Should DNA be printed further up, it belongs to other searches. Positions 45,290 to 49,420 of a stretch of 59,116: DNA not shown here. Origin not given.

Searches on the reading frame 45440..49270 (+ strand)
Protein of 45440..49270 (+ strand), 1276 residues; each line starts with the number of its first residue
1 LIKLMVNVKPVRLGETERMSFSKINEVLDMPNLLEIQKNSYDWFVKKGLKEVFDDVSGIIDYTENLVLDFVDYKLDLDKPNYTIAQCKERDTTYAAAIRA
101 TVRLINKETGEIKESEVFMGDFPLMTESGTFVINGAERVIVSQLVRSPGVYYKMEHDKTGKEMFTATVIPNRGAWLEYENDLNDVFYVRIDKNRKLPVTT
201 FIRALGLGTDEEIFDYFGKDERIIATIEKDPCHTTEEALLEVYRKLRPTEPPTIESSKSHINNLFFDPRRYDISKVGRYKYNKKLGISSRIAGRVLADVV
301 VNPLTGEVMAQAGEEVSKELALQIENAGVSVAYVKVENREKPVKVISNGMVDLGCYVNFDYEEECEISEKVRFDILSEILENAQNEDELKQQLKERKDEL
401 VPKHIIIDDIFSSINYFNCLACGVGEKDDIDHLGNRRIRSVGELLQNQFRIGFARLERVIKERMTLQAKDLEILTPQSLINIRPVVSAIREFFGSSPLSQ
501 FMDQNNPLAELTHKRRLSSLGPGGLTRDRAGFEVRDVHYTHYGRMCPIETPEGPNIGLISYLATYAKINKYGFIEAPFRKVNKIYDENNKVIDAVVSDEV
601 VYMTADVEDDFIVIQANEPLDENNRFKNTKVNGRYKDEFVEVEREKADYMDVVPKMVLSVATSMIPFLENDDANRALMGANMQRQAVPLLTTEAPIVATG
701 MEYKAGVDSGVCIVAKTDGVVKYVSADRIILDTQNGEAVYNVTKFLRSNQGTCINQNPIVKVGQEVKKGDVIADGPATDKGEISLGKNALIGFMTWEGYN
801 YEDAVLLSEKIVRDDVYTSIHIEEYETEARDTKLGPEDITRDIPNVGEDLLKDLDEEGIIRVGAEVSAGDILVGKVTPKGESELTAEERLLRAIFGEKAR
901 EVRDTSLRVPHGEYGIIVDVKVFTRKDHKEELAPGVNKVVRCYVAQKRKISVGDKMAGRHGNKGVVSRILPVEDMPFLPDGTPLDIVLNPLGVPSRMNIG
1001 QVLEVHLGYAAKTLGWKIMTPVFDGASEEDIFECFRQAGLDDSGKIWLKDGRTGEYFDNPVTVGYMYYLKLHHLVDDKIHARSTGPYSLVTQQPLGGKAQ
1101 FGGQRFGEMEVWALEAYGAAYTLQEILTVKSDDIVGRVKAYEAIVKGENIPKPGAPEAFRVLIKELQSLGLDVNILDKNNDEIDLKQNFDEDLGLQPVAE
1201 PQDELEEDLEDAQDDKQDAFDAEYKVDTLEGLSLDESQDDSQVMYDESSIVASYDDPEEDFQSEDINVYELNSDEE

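Call 42: search_protein_families(library=pfam, proteins=[window:45440-49270:+], max_evalue=0.00001)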
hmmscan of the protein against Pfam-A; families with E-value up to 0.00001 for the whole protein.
window:45440-49270:+ (1276 aa): 6 families
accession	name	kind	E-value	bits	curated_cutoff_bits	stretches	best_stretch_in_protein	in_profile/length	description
PF00562.33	RNA_pol_Rpb2_6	-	9.2e-140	466.4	23.4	1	714-1100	1-373/373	RNA polymerase Rpb2, domain 6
PF04561.19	RNA_pol_Rpb2_2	-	1.1e-30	107.2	21.7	1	146-289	1-149/190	RNA polymerase Rpb2, domain 2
PF04565.21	RNA_pol_Rpb2_3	-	3e-29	101.4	21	1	500-568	1-68/68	RNA polymerase Rpb2, domain 3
PF04560.25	RNA_pol_Rpb2_7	-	4.3e-28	98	32.1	1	1102-1177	1-86/87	RNA polymerase Rpb2, domain 7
PF10385.14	RNA_pol_Rpb2_45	-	4.8e-21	75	28.2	1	590-652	3-65/66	RNA polymerase beta subunit external 1 domain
PF04563.20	RNA_pol_Rpb2_1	-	7.1e-21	75.1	28.2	1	32-485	1-201/203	RNA polymerase beta subunit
